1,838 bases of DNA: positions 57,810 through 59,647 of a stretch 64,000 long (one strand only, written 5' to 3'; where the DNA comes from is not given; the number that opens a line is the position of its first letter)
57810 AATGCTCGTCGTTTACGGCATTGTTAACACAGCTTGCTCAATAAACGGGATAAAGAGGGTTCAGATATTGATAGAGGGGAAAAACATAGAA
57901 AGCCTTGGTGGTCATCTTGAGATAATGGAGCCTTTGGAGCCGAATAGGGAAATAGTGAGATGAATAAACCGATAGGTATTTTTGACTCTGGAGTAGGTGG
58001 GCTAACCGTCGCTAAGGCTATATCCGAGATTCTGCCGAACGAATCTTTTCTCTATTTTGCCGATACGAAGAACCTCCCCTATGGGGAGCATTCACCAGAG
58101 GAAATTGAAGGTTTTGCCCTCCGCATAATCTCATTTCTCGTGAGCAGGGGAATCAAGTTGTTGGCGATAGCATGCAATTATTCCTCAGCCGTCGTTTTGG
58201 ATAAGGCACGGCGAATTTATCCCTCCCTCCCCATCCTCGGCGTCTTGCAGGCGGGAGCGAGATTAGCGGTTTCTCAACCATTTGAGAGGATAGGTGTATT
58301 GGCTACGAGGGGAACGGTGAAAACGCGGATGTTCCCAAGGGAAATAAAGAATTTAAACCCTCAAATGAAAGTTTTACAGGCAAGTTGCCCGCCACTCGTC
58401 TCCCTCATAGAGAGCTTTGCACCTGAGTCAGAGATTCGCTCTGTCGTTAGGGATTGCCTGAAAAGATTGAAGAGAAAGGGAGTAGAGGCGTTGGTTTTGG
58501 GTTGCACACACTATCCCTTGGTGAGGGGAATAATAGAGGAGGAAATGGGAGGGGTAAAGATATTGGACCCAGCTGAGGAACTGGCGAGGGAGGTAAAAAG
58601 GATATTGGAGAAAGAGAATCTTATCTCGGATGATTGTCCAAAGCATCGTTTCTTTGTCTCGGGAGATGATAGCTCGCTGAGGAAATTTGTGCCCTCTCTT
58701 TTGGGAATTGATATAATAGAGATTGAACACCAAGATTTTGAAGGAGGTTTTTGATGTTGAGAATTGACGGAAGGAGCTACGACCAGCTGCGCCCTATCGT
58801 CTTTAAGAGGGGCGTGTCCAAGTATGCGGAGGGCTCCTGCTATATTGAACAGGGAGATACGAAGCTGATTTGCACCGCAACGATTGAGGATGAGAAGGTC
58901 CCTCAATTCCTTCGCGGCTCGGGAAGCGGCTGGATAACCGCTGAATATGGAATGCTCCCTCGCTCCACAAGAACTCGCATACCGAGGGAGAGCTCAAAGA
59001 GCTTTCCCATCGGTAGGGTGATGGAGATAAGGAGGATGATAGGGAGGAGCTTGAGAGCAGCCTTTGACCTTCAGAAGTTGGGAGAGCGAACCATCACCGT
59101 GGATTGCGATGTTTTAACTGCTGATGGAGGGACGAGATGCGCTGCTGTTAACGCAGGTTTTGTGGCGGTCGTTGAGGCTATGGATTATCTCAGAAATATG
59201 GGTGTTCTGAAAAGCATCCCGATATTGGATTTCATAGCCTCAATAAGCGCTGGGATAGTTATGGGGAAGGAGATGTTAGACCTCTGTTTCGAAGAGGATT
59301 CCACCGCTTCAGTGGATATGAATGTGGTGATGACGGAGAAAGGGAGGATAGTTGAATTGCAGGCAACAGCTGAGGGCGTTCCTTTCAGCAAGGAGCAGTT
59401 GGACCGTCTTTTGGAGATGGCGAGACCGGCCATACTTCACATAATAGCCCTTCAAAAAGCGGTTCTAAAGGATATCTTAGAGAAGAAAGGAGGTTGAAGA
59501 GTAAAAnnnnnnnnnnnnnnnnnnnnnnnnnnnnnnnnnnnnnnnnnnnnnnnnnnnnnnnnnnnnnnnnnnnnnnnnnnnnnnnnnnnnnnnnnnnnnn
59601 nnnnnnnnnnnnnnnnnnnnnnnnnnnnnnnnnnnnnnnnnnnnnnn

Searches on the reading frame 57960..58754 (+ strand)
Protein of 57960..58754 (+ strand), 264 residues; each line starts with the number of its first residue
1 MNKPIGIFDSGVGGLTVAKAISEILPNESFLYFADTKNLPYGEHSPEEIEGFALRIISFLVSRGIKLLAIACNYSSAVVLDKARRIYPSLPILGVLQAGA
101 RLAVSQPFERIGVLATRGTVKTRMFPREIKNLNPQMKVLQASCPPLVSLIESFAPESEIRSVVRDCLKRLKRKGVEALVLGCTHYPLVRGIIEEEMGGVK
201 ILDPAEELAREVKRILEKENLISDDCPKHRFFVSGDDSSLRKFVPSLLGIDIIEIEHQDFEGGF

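Call 66: search_protein_families(library=ncbifam, proteins=[window:57960-58754:+], max_evalue=0.00001)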
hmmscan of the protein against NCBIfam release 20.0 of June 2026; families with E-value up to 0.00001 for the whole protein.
window:57960-58754:+ (264 aa): 5 families
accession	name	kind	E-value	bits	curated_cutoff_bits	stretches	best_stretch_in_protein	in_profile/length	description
NF002035.0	PRK00865.1-3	equivalog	8.1e-67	225.6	328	1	1-259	2-264/267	glutamate racemase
TIGR00067.1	glut_race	equivalog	1.5e-59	201.4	146.65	1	5-243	1-244/251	glutamate racemase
NF002034.1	PRK00865.1-1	equivalog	8.7e-28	97.3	408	1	7-223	3-223/260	glutamate racemase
NF052483.1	racemase_CuyB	equivalog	8.4e-16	58.6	190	1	57-214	64-223/225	cysteate racemase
TIGR00035.1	asp_race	subfamily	1.5e-10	41.1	93.1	1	54-221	66-233/236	amino acid racemase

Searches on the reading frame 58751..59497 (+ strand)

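Call 66: search_protein_families(library=ncbifam, proteins=[window:58751-59497:+], max_evalue=0.00001)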
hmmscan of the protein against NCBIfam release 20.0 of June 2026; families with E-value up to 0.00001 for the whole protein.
window:58751-59497:+ (248 aa): 5 families
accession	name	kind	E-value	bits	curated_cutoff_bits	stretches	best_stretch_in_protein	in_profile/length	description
TIGR01966.1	RNasePH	equivalog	5.4e-96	320.4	141.5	1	4-239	1-235/236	ribonuclease PH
TIGR02065.1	ECX1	equivalog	1.9e-28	99.3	318.7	1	3-241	8-228/230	exosome complex exonuclease Rrp41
NF003282.1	PRK04282.1-1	equivalog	3.4e-13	49.2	280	1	4-231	22-259/267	exosome complex protein Rrp42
NF008805.1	PRK11824.1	equivalog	1e-11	44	471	1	3-240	305-533/683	polyribonucleotide nucleotidyltransferase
TIGR03591.1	polynuc_phos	equivalog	1.1e-10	40.6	525.05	1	3-240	310-539/689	polyribonucleotide nucleotidyltransferase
